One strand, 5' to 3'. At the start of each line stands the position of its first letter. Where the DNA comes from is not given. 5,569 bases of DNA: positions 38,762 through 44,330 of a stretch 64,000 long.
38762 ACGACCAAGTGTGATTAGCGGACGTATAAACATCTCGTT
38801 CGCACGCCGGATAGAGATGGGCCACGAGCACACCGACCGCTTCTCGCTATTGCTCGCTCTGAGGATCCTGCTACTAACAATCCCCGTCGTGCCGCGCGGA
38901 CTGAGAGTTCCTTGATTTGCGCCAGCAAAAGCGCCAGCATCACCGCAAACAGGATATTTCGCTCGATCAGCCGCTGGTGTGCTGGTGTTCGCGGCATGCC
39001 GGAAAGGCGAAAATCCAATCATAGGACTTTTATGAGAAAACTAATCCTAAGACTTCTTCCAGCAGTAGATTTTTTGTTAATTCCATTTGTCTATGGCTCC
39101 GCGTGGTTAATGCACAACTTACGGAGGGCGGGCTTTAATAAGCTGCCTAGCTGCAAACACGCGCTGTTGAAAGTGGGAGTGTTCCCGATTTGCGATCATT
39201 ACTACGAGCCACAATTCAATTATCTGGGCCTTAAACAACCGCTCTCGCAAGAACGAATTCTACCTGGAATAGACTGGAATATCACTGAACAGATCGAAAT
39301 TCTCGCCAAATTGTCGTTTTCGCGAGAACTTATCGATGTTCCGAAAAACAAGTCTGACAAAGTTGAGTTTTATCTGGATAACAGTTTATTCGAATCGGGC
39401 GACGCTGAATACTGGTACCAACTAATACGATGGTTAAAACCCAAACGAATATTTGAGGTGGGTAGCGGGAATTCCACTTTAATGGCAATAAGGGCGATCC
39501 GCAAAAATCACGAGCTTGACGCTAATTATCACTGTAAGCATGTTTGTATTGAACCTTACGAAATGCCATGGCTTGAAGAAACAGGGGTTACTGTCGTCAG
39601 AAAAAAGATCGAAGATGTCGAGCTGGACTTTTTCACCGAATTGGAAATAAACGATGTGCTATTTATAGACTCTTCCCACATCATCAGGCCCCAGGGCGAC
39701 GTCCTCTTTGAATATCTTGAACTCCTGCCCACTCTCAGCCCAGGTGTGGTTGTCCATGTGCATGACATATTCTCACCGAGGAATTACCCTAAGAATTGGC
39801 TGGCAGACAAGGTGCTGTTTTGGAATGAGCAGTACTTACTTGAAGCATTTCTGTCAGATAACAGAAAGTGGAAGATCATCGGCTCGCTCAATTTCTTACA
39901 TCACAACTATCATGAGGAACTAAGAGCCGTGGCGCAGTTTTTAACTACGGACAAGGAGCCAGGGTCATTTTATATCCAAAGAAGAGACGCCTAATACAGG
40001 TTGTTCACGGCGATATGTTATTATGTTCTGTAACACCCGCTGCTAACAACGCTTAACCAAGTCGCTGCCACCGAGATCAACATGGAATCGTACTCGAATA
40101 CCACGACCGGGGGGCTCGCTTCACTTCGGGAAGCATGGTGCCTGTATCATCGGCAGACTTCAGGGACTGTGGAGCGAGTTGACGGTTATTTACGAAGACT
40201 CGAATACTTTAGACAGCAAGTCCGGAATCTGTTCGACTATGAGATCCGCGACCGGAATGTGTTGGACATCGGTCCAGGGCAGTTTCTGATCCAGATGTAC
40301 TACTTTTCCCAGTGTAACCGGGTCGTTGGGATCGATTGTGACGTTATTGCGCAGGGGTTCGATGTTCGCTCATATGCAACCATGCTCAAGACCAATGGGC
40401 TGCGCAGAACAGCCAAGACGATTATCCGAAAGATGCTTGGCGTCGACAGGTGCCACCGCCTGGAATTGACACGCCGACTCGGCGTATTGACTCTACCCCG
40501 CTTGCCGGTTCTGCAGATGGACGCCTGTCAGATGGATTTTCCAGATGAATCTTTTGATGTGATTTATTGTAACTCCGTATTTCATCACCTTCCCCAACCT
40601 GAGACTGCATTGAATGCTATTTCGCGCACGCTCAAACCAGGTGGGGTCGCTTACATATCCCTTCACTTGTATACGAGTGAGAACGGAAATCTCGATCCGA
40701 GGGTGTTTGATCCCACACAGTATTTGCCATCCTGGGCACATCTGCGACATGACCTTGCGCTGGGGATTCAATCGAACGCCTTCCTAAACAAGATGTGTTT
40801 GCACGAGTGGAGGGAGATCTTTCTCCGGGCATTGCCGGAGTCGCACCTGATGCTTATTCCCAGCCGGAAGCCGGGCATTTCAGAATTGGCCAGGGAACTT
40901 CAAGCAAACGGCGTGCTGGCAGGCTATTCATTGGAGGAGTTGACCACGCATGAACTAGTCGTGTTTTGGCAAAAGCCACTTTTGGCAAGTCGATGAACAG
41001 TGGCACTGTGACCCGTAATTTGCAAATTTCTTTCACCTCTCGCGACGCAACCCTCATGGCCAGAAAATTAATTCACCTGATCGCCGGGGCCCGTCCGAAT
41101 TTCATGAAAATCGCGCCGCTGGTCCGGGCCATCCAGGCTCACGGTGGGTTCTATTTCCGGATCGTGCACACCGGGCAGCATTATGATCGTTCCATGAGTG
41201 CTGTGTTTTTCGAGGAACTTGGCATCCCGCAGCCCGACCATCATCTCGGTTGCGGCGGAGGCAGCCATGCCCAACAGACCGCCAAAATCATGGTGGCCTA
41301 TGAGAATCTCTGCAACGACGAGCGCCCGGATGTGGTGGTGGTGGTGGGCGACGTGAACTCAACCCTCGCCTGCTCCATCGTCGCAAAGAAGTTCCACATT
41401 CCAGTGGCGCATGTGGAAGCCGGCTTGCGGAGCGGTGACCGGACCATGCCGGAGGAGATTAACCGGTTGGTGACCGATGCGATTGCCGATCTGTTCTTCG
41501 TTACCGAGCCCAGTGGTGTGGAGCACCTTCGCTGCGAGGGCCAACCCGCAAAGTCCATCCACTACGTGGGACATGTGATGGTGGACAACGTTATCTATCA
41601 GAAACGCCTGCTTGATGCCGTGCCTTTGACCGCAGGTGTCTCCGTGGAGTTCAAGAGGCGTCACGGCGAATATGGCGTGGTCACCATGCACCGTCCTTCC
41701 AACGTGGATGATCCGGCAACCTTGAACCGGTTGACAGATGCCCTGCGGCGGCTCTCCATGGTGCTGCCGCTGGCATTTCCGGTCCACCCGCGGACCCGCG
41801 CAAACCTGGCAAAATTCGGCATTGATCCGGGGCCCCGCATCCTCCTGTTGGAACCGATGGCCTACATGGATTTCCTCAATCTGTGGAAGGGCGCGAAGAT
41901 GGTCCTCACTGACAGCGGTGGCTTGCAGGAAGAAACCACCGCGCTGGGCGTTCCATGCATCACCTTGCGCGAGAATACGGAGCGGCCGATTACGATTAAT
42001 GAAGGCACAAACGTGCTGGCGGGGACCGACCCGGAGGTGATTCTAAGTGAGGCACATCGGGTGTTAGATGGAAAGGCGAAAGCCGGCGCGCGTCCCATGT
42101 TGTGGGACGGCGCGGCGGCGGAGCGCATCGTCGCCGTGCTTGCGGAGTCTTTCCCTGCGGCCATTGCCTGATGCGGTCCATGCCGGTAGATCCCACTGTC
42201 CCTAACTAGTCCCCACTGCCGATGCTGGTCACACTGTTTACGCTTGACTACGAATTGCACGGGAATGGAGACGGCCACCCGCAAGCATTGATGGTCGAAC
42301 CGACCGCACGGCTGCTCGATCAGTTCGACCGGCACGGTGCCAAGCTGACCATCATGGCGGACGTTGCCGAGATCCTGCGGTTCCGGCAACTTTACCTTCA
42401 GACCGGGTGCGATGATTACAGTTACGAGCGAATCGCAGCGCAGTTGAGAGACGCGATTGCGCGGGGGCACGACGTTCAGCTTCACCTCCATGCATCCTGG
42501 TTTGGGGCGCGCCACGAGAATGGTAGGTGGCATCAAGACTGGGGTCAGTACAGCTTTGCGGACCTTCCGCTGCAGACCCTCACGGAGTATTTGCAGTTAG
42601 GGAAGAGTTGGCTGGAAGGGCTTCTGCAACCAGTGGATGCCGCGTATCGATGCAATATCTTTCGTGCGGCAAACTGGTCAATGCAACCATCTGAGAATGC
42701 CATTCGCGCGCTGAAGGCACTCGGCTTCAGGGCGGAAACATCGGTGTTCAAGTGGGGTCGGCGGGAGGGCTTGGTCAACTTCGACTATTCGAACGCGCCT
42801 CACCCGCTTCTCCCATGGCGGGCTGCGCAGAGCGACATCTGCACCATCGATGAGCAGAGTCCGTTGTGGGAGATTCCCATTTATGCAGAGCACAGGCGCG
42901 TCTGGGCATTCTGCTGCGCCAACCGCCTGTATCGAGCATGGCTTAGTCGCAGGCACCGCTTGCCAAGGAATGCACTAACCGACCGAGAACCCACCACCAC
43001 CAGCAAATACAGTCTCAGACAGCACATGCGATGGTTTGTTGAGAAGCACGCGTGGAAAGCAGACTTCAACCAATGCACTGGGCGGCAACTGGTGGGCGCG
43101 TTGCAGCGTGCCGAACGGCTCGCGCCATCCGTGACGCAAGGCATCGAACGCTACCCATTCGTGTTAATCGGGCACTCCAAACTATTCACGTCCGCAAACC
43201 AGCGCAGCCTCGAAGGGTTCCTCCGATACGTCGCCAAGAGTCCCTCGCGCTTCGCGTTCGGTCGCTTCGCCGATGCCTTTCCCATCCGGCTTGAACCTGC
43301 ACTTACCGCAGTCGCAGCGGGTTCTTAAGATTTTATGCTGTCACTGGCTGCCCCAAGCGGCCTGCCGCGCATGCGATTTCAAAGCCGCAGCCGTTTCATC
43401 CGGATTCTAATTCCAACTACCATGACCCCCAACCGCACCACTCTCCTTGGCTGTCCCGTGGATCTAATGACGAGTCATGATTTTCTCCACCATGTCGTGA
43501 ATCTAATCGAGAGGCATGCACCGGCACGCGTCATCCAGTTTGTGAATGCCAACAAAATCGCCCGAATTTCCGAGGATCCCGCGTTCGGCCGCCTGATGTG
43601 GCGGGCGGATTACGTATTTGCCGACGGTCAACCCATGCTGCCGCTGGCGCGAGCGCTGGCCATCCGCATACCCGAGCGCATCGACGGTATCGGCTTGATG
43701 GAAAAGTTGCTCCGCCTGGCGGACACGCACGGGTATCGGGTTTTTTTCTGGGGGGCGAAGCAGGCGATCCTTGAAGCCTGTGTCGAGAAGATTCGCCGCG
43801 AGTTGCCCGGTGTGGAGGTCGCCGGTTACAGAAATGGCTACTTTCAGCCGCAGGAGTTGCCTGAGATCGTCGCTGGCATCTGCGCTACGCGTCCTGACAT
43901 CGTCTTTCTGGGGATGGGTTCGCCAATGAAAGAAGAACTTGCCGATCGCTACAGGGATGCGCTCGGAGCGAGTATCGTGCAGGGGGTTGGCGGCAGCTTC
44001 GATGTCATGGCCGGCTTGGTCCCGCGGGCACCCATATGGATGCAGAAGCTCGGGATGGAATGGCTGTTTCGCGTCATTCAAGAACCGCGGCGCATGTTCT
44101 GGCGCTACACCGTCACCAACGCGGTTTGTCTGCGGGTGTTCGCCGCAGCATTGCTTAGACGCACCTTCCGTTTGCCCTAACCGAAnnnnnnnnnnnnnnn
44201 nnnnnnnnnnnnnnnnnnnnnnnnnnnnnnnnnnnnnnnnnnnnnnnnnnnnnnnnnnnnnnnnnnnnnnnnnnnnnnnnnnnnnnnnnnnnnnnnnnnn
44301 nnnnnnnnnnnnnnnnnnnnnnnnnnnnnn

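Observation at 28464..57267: Hybrid export logic: Wzm/Wzt together with Wzy/ligase and Wzc, and no Wzx flippase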

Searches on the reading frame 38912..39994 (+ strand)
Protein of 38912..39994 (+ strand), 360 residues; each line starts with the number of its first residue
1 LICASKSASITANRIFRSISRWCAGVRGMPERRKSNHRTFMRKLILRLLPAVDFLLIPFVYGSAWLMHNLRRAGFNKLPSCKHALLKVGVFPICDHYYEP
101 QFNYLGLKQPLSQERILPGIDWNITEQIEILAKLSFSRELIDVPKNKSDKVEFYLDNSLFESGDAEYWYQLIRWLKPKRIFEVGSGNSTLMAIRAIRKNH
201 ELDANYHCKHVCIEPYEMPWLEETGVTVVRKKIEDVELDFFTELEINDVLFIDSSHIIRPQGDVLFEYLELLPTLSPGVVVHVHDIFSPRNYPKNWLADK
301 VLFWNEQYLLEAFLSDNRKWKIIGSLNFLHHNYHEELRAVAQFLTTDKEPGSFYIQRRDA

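Call 3: search_protein_families(library=pfam, proteins=[window:38912-39994:+], max_evalue=0.001)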
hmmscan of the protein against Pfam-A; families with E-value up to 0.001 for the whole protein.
window:38912-39994:+ (360 aa): 1 family
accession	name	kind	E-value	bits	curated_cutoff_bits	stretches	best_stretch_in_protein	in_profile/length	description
PF13578.12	Methyltransf_24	-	2.4e-11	44.9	26.3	1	182-286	2-105/105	Methyltransferase domain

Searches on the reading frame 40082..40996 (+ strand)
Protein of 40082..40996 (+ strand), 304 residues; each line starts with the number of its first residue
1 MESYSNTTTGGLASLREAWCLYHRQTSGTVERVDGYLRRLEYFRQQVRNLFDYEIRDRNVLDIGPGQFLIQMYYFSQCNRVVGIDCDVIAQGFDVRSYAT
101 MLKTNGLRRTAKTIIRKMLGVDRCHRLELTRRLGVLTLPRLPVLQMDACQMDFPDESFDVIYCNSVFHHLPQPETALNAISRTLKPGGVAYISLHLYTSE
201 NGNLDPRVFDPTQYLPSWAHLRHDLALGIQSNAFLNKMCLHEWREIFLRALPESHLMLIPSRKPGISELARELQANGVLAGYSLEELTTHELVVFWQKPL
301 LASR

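Call 3: search_protein_families(library=pfam, proteins=[window:40082-40996:+], max_evalue=0.001)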
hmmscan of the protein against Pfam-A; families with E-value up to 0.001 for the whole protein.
window:40082-40996:+ (304 aa): 6 families
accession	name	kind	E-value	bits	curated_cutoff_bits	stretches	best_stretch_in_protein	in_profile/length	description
PF08241.18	Methyltransf_11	-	3e-18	66.7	21.2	1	118-192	21-95/95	Methyltransferase domain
PF13489.12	Methyltransf_23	-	2.2e-14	53.9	27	1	41-222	7-136/164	Methyltransferase domain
PF13649.12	Methyltransf_25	-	1.6e-12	48.4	27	1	117-188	23-97/97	Methyltransferase domain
PF13847.12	Methyltransf_31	-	2.2e-10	40.8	27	1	144-195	59-112/145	Methyltransferase domain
PF08242.18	Methyltransf_12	-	2.8e-10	41.2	30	1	142-189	52-97/98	Methyltransferase domain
PF01209.24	Ubie_methyltran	-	0.00057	19.7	20.1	1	140-192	99-151/233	ubiE/COQ5 methyltransferase family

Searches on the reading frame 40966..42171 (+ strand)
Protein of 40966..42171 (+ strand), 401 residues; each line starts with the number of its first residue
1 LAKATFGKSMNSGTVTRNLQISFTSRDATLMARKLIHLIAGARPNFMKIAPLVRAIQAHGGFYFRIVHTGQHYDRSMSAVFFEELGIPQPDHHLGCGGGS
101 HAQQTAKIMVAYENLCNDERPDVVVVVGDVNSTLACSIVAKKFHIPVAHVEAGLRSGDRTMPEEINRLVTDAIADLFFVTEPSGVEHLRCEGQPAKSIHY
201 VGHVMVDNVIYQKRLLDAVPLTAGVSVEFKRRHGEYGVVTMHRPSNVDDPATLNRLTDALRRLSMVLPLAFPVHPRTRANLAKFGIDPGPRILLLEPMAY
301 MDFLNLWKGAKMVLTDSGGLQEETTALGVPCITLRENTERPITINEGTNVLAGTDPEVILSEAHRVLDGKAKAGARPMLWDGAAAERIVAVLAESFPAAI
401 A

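Call 4: search_protein_families(library=pfam, proteins=[window:40966-42171:+], max_evalue=0.001)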
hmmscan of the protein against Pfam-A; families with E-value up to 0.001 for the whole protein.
window:40966-42171:+ (401 aa): 2 families
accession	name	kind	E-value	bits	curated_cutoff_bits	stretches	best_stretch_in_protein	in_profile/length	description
PF02350.25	Epimerase_2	-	8.5e-106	354.1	30.6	1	54-392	1-346/347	UDP-N-acetylglucosamine 2-epimerase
PF13579.12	Glyco_trans_4_4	-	0.00025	21.8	29.7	0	62-201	19-155/158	Glycosyl transferase 4-like domain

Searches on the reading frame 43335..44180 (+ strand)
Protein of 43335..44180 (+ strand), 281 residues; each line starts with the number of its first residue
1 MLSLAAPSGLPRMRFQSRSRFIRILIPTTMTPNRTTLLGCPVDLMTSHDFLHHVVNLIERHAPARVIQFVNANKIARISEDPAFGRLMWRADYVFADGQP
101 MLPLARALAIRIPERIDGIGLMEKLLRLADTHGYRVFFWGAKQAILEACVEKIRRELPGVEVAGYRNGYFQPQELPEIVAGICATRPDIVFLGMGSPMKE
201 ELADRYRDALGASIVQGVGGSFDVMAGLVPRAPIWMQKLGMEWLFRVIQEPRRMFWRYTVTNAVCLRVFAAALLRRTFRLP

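Call 4: search_protein_families(library=pfam, proteins=[window:43335-44180:+], max_evalue=0.001)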
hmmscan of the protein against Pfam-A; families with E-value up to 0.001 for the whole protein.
window:43335-44180:+ (281 aa): 1 family
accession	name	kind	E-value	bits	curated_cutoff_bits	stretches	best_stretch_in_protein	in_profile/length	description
PF03808.19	Glyco_tran_WecG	-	1.2e-57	194.8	27.4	1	91-258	1-168/168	Glycosyl transferase WecG/TagA/CpsF family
